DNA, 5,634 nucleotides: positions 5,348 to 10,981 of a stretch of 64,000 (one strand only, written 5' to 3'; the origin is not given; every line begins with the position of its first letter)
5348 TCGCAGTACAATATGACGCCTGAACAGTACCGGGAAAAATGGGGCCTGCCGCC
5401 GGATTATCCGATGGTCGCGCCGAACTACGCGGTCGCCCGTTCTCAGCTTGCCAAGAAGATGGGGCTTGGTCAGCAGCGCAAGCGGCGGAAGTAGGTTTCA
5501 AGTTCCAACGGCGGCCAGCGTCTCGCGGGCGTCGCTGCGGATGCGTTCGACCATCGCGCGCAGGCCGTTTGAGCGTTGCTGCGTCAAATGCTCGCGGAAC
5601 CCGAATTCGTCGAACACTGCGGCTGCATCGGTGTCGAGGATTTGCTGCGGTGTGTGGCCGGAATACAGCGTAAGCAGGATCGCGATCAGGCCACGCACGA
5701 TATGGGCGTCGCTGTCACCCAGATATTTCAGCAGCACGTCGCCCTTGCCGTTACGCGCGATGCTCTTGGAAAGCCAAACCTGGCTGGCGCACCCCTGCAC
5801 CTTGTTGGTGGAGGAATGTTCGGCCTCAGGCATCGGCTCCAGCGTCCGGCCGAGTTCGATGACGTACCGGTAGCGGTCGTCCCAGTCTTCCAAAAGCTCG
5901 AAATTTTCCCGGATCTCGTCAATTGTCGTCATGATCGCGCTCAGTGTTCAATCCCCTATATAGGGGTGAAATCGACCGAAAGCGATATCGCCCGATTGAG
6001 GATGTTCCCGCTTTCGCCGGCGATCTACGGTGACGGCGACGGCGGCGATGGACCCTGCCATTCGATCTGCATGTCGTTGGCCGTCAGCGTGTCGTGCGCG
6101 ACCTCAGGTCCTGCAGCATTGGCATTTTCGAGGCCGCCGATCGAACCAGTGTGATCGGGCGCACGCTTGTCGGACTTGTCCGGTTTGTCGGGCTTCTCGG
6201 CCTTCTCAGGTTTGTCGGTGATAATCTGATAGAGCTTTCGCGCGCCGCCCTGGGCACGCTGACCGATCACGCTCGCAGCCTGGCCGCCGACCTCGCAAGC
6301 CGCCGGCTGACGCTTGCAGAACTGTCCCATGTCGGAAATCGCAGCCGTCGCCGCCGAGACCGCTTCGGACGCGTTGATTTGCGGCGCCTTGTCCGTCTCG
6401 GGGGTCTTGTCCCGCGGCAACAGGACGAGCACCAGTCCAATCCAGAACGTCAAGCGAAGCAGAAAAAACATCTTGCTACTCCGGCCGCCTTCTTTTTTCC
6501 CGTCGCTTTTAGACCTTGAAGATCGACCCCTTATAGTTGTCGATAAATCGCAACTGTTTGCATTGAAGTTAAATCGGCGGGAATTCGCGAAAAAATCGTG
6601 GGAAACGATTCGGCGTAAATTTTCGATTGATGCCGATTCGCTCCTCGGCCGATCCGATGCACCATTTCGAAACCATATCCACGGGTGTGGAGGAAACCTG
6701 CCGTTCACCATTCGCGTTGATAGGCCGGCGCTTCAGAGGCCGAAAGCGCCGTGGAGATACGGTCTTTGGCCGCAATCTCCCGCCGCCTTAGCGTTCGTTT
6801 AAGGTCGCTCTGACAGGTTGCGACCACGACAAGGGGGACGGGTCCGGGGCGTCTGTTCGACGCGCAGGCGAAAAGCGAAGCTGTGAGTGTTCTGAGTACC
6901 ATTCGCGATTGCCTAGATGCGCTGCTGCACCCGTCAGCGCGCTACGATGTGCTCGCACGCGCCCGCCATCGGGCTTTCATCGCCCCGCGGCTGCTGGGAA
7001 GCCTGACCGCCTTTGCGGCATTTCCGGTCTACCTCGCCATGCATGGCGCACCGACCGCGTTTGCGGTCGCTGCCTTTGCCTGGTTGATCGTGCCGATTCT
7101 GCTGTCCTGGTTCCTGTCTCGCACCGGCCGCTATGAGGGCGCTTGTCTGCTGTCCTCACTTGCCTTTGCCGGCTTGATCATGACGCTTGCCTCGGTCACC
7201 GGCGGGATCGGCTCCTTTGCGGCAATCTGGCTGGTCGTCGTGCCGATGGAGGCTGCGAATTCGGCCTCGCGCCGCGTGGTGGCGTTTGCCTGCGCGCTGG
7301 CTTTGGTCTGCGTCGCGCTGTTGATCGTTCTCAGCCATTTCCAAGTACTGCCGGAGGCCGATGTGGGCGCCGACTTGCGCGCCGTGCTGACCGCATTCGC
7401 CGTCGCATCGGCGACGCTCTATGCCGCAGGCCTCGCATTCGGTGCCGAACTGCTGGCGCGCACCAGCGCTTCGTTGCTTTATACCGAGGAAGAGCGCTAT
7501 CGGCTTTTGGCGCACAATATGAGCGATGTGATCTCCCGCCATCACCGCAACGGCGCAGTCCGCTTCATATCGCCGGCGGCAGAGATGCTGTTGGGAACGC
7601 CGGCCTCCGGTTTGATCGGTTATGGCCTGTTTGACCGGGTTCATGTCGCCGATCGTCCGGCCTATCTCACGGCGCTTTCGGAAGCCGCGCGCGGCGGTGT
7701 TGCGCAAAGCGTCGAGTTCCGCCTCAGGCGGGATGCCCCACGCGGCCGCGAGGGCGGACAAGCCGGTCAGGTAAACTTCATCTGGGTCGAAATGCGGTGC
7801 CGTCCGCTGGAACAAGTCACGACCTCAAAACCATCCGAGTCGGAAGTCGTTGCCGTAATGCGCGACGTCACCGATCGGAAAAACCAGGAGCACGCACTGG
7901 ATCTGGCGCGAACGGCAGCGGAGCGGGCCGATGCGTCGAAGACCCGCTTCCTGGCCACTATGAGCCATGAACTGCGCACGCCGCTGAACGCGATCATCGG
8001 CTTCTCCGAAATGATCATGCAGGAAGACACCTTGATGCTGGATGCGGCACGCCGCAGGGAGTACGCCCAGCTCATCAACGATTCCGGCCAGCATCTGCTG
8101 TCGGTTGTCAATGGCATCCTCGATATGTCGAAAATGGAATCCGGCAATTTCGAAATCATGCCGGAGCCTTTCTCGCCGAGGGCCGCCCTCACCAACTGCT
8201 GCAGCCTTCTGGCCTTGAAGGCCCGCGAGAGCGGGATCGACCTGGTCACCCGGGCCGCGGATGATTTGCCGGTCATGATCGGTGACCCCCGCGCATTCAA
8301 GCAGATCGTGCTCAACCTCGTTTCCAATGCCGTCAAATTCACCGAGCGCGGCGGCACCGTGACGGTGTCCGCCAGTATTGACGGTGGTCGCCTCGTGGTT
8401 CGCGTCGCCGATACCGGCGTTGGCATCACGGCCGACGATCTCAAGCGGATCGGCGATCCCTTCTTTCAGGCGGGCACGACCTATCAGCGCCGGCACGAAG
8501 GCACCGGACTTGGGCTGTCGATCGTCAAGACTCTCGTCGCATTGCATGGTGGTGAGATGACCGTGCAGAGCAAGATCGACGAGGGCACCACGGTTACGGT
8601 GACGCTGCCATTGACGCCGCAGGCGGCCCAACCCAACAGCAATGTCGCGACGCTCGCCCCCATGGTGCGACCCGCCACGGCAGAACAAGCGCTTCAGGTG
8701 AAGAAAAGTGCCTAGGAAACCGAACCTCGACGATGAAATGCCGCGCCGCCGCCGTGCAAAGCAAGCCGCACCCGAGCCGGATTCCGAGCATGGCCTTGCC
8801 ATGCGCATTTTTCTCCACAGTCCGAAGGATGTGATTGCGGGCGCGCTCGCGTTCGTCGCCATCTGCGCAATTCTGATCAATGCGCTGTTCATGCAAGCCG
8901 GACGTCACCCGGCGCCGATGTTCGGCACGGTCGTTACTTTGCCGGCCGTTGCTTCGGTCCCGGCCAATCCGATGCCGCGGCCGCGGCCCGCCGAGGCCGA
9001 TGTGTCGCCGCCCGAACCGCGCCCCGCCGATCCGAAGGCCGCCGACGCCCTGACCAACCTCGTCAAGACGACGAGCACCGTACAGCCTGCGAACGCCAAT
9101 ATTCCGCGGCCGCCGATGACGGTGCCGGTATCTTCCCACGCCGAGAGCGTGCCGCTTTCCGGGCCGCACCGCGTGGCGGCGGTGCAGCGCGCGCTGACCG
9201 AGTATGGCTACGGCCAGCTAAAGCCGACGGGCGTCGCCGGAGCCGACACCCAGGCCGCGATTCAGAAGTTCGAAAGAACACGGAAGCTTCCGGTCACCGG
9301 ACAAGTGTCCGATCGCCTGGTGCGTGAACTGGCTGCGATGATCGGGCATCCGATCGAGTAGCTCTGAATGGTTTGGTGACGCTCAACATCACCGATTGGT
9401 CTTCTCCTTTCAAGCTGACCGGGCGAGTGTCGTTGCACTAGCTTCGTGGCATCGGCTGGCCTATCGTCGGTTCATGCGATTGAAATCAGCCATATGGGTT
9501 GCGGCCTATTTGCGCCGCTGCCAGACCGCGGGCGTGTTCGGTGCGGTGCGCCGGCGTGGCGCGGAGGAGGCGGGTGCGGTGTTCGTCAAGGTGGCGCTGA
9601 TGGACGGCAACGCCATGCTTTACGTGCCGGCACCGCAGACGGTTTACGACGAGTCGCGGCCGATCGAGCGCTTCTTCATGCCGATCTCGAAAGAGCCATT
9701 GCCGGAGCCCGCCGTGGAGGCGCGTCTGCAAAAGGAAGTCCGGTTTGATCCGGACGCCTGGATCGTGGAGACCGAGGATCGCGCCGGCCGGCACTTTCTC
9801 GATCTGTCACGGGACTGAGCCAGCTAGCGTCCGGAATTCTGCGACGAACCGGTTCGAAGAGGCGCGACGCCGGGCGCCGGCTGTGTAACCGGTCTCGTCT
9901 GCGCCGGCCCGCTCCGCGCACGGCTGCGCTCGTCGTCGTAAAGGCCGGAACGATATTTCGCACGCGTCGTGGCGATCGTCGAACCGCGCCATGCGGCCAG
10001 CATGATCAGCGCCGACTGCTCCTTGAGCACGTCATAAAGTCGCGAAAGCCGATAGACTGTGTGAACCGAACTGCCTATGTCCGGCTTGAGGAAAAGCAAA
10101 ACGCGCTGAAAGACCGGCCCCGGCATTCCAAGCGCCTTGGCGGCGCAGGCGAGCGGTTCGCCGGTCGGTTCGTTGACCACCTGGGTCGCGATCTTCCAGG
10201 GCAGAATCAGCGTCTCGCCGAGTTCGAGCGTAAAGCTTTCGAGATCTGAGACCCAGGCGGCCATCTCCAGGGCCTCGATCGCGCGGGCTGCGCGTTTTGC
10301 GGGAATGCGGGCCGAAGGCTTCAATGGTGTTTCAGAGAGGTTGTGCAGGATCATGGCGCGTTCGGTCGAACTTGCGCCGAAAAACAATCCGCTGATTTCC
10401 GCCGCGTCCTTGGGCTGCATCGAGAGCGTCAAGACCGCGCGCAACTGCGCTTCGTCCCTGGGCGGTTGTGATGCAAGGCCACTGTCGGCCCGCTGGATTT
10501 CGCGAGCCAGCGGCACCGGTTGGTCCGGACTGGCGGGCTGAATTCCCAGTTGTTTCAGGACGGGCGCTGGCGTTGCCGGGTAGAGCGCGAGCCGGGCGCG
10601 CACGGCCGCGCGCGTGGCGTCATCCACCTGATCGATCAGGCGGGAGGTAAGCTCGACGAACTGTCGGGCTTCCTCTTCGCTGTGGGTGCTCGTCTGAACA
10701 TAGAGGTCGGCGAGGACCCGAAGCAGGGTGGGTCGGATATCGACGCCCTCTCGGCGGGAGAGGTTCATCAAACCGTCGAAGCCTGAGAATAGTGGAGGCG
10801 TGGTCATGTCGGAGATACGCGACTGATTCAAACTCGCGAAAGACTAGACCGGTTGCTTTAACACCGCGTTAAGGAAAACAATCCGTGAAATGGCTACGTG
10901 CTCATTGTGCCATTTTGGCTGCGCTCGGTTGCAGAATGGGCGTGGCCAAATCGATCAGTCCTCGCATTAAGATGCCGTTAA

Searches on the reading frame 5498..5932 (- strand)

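Call 40: search_protein_families(library=pfam, proteins=[window:5498-5932:-], max_evalue=0.0001)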
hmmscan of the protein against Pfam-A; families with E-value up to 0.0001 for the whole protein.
window:5498-5932:- (144 aa): 1 family
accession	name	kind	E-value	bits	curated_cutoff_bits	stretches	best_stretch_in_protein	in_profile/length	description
PF02657.20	SufE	-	1.1e-45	154.8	27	1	9-133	2-120/121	Fe-S metabolism associated domain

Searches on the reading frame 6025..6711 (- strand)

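Call 40: search_protein_families(library=pfam, proteins=[window:6025-6711:-], max_evalue=0.0001)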
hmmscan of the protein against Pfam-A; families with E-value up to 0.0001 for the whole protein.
window:6025-6711:- (228 aa): 1 family
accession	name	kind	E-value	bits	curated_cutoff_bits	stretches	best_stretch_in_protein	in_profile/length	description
PF17264.7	DUF5330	-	2.8e-26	91.8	27.5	1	110-173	1-64/65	Family of unknown function (DUF5330)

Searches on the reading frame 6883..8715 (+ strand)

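Call 40: search_protein_families(library=pfam, proteins=[window:6883-8715:+], max_evalue=0.0001)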
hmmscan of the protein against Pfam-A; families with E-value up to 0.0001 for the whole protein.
window:6883-8715:+ (610 aa): 3 families
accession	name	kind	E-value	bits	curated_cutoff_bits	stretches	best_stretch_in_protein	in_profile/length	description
PF02518.31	HATPase_c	-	7.7e-33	113.7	26.4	1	467-578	1-110/111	Histidine kinase-, DNA gyrase B-, and HSP90-like ATPase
PF00512.31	HisKA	-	3.1e-19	69.2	26.9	1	352-421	1-66/66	His Kinase A (phospho-acceptor) domain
PF13581.12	HATPase_c_2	-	1.3e-05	25.6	27.4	1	479-574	39-126/127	Histidine kinase-like ATPase domain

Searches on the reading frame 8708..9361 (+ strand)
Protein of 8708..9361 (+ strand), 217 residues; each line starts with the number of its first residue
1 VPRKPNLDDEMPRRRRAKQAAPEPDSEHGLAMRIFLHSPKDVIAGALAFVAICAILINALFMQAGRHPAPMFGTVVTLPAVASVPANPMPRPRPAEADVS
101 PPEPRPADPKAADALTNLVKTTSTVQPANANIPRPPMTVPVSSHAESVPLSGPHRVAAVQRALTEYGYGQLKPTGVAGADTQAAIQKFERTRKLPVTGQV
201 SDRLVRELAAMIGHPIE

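Call 40: search_protein_families(library=pfam, proteins=[window:8708-9361:+], max_evalue=0.0001)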
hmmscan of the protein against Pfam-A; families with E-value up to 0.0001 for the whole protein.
window:8708-9361:+ (217 aa): 1 family
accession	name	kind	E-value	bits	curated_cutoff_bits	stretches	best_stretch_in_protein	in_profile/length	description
PF01471.23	PG_binding_1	-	5.1e-11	43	23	1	156-205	5-54/57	Putative peptidoglycan binding domain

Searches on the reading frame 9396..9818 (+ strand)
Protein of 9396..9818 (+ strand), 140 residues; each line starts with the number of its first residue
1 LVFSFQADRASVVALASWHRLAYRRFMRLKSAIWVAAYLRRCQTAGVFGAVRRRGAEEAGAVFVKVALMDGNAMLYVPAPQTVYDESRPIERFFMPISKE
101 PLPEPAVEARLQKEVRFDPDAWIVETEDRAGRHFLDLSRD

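Call 41: search_protein_families(library=pfam, proteins=[window:9396-9818:+], max_evalue=0.0001)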
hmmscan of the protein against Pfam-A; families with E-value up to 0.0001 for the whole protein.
window:9396-9818:+ (140 aa): 1 family
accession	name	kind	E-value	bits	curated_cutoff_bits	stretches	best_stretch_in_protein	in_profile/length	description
PF07372.17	DUF1491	-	5.9e-32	110.5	25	1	29-136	1-104/104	Protein of unknown function (DUF1491)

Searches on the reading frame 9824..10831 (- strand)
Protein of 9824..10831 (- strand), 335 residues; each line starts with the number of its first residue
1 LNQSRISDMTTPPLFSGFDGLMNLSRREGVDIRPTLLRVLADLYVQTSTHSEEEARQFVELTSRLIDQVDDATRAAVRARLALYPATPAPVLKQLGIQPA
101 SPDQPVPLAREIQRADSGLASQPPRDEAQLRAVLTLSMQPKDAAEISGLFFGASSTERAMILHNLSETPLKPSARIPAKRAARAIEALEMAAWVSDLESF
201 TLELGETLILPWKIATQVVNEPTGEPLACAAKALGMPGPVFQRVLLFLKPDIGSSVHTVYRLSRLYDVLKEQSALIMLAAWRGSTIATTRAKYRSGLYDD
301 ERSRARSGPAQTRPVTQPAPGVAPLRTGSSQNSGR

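Call 41: search_protein_families(library=pfam, proteins=[window:9824-10831:-], max_evalue=0.0001)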
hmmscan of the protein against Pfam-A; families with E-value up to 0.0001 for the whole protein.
window:9824-10831:- (335 aa): 1 family
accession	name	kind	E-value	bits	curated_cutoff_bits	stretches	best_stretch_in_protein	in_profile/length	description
PF10098.14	DUF2336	-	2e-10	41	34.6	1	184-278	162-261/262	Uncharacterised protein conserved in bacteria (DUF2336)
